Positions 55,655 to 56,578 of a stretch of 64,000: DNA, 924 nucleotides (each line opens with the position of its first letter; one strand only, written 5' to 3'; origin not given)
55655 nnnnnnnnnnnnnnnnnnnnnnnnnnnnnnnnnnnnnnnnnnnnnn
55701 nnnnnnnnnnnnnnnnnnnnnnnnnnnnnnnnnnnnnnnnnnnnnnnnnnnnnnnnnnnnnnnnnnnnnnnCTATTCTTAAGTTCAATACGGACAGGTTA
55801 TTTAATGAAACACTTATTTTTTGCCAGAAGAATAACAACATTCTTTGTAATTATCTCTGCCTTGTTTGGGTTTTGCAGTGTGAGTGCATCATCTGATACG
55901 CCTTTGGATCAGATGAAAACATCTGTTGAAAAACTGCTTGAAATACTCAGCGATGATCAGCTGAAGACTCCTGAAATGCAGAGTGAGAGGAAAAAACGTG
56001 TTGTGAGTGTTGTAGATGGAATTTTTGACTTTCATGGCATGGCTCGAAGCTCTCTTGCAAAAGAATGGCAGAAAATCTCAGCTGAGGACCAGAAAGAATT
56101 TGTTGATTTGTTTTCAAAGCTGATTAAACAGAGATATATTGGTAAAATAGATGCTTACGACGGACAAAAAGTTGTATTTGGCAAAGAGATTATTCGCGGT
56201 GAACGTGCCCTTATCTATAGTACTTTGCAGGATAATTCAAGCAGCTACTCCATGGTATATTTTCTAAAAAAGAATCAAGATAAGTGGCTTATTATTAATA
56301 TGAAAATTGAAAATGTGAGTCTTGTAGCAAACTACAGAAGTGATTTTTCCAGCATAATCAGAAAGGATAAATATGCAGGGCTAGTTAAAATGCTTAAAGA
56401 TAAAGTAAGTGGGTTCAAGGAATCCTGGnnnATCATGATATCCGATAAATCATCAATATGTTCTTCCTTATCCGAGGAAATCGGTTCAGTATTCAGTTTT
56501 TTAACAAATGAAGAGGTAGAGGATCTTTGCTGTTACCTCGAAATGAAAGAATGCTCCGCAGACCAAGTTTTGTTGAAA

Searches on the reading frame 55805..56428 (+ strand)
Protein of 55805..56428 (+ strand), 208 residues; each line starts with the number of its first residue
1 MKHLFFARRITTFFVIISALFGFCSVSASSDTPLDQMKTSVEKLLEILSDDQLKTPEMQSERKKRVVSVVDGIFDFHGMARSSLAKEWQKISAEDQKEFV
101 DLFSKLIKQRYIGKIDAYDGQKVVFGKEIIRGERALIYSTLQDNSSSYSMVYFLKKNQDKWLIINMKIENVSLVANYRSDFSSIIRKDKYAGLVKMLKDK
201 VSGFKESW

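Call 7: search_protein_families(library=pfam, proteins=[window:55805-56428:+], max_evalue=0.001)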
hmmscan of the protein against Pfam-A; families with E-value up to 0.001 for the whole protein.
window:55805-56428:+ (208 aa): 2 families
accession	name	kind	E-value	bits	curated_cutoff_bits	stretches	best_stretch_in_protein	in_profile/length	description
PF05494.18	MlaC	-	2.3e-40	138.6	26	1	39-198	2-165/166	MlaC protein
PF12290.13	DUF3802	-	0.00061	20.7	26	0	25-111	26-106/111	Protein of unknown function (DUF3802)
